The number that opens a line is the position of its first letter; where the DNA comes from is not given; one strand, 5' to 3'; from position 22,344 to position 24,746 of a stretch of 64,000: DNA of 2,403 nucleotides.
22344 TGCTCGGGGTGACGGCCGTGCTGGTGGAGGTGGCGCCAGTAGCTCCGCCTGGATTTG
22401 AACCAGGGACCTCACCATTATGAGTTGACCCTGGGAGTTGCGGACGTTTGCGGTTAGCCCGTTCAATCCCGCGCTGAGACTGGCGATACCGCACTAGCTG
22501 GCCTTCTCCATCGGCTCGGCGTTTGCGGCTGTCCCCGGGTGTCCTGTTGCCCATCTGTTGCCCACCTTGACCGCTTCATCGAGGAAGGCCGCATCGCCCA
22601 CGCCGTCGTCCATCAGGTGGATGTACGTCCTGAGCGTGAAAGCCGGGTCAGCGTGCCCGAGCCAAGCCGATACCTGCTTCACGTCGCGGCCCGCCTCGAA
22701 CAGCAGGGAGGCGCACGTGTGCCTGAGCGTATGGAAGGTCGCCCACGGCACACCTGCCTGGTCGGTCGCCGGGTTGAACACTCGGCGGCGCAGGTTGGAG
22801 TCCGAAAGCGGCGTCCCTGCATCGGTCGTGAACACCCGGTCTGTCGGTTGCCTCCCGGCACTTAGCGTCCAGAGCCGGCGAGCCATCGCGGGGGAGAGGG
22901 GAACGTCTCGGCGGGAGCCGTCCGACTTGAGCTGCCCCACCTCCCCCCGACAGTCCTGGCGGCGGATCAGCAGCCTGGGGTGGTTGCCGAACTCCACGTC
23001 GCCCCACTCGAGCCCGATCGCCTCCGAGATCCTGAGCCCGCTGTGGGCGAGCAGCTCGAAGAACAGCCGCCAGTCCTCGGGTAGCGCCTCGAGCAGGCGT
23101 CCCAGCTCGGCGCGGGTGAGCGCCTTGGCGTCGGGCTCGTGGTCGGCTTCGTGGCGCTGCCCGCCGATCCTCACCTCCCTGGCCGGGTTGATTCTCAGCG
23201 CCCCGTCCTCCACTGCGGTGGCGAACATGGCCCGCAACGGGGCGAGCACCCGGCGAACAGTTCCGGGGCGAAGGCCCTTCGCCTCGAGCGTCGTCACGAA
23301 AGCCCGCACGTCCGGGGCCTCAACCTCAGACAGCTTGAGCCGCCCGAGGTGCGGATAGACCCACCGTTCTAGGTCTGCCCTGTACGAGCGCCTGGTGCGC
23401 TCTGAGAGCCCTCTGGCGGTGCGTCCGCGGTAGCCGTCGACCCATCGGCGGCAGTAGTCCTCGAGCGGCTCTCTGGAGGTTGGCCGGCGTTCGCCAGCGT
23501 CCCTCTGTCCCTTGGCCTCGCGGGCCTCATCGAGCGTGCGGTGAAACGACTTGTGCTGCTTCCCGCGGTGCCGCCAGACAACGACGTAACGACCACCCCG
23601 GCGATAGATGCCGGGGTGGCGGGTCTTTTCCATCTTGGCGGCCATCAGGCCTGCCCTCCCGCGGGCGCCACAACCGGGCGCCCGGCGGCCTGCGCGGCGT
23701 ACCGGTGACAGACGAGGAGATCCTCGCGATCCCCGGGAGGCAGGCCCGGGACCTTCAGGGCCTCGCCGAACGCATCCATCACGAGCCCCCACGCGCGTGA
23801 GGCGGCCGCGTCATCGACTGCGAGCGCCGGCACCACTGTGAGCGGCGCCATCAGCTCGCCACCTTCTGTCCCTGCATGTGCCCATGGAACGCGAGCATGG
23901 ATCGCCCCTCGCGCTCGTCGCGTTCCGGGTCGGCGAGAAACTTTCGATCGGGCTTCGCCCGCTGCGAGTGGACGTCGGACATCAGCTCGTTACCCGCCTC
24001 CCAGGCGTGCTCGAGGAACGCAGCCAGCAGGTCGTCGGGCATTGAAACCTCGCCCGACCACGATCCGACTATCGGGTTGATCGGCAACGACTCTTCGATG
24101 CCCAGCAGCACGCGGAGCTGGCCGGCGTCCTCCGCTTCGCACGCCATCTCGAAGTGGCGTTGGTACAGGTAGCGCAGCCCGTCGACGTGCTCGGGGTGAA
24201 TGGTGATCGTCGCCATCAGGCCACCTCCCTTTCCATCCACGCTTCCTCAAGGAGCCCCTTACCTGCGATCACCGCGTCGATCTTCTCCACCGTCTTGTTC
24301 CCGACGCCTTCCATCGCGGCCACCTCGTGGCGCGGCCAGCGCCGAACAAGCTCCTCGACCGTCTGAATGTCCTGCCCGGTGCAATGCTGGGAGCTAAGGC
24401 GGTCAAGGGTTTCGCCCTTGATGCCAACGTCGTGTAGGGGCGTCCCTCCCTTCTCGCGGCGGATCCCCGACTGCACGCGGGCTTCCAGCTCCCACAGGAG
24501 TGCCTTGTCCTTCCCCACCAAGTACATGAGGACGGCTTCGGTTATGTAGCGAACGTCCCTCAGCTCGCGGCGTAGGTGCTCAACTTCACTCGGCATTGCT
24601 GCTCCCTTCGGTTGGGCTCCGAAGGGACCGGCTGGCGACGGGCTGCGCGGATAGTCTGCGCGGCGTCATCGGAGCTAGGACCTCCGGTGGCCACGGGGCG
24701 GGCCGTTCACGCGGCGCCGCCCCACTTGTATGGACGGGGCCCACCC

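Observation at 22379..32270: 9.85-kb integrative element in tRNA-Met with replication and HNH modules but no virion or conjugation genes (satellite-like?)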

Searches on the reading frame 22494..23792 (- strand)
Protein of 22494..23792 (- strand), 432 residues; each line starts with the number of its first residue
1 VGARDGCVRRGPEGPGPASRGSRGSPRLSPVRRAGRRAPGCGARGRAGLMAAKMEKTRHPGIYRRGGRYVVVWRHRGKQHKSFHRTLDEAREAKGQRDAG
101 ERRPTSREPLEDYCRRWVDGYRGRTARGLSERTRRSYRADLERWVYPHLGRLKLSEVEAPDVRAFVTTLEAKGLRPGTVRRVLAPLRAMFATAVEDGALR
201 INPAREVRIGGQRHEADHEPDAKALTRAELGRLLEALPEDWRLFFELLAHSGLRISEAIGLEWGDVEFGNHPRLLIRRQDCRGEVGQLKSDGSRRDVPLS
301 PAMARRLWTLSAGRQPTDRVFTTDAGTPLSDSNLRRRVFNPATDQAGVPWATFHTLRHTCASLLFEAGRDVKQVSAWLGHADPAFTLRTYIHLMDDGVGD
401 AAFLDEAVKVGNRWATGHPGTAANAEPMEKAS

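Call 10: search_protein_families(library=pfam, proteins=[window:22494-23792:-], max_evalue=0.1)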
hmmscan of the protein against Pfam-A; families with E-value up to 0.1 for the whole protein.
window:22494-23792:- (432 aa): 6 families
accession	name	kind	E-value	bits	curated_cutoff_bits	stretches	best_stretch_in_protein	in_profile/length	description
PF00589.27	Phage_integrase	-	4.4e-24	85.6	27.1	1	225-394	3-169/172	Phage integrase family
PF22022.2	Phage_int_M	-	3e-10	40.6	27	1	115-208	6-94/96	Phage integrase central domain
PF02899.23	Phage_int_SAM_1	-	1e-08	35.7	22.3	1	126-195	11-81/83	Phage integrase, N-terminal SAM-like domain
PF13495.12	Phage_int_SAM_4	-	0.0004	21.2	27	1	125-195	10-80/85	Phage integrase, N-terminal SAM-like domain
PF14659.12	Phage_int_SAM_3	-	0.0013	19.3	22.6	1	110-169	2-57/58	Phage integrase, N-terminal SAM-like domain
PF13102.12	Phage_int_SAM_5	-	0.002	18.9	22.3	1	112-205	4-94/98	Phage integrase SAM-like domain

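Call 12: search_protein_families(library=phrogs, proteins=[window:22494-23792:-], max_evalue=0.01)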
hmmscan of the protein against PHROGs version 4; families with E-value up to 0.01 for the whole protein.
window:22494-23792:- (432 aa): 6 families
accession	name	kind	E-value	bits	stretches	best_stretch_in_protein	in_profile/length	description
phrog_1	-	integration and excision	1.6e-71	243.3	1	58-406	111-449/611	integrase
phrog_216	-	integration and excision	3.4e-30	106.2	1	181-402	17-233/301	integrase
phrog_7685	-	integration and excision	4.7e-15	56.8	1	285-396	119-226/240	integrase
phrog_7269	-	integration and excision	0.00019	22.3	1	337-401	15-77/89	integrase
phrog_7244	-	integration and excision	0.00065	20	1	117-209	78-169/263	integrase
phrog_5127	-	integration and excision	0.0095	16.5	0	128-261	135-234/355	integrase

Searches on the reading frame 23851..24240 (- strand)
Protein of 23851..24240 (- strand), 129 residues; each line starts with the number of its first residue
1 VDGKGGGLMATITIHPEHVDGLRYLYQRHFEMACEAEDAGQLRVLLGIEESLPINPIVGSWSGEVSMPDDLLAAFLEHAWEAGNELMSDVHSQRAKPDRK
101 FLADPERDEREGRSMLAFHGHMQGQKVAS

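Call 10: search_protein_families(library=pfam, proteins=[window:23851-24240:-], max_evalue=0.1)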
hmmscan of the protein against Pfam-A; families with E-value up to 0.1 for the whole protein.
window:23851-24240:- (129 aa): 0 families

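Call 12: search_protein_families(library=phrogs, proteins=[window:23851-24240:-], max_evalue=0.01)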
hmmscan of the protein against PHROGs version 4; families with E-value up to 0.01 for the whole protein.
window:23851-24240:- (129 aa): 0 families

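Call 36: search_protein_families(library=ncbifam, proteins=[window:23851-24240:-], max_evalue=0.1)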
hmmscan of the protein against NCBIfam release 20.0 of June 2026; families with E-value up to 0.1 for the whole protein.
window:23851-24240:- (129 aa): 0 families

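Call 37: search_protein_families(library=padloc, proteins=[window:23851-24240:-], max_evalue=0.1)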
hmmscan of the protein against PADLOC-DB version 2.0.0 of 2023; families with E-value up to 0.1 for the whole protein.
window:23851-24240:- (129 aa): 0 families

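Call 49: search_solved_structures(query=window:23851-24240:-, max_evalue=1)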
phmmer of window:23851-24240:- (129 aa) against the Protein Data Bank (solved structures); distinct sequences matched with E-value up to 1: 1.
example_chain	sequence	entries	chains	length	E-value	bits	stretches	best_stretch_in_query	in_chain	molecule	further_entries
7vru_A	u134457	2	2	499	0.91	13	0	44-80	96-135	Site-specific DNA-methyltransferase (adenine-specific)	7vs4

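Call 88: search_dna_similar(query=window:23851-24240:-, collection=phages, mode=protein, max_evalue=0.01, max_rows=8)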
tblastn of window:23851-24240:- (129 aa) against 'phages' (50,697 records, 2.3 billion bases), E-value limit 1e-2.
No match.

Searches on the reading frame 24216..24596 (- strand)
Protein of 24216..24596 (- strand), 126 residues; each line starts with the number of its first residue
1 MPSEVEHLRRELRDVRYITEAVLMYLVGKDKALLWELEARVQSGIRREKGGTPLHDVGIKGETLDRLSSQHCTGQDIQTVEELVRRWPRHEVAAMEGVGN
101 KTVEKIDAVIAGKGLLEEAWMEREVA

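Call 10: search_protein_families(library=pfam, proteins=[window:24216-24596:-], max_evalue=0.1)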
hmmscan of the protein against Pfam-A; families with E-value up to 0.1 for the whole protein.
window:24216-24596:- (126 aa): 1 family
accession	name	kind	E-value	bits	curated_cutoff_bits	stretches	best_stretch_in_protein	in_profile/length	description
PF14520.12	HHH_5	-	0.028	15.4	27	1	76-106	22-51/57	Helix-hairpin-helix domain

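Call 12: search_protein_families(library=phrogs, proteins=[window:24216-24596:-], max_evalue=0.01)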
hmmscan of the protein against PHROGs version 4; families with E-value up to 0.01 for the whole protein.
window:24216-24596:- (126 aa): 0 families

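Call 36: search_protein_families(library=ncbifam, proteins=[window:24216-24596:-], max_evalue=0.1)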
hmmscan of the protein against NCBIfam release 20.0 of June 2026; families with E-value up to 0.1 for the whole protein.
window:24216-24596:- (126 aa): 0 families

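Call 37: search_protein_families(library=padloc, proteins=[window:24216-24596:-], max_evalue=0.1)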
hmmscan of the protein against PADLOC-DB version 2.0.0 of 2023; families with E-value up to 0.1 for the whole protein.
window:24216-24596:- (126 aa): 0 families

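Call 48: search_solved_structures(query=window:24216-24596:-, max_evalue=1)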
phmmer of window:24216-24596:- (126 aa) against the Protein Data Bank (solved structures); distinct sequences matched with E-value up to 1: 4.
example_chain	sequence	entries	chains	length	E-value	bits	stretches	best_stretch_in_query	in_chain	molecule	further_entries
4axk_A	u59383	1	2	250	0.38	14.1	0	35-74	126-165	1-(5-PHOSPHORIBOSYL)-5-((5'-PHOSPHORIBOSYLAMINO) METHYLIDENEAMINO)IMIDAZOLE-4-CARBOXAMIDE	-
5et1_A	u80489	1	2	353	0.4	14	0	48-63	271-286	Espin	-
7t5u_A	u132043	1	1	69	0.4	14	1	9-49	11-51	Helix-turn-helix domain-containing protein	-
5et0_A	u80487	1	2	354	0.4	14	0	48-63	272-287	Espin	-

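Call 89: search_dna_similar(query=window:24216-24596:-, collection=phages, mode=protein, max_evalue=0.01, max_rows=8)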
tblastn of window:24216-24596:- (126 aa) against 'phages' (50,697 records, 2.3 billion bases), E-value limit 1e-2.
No match.
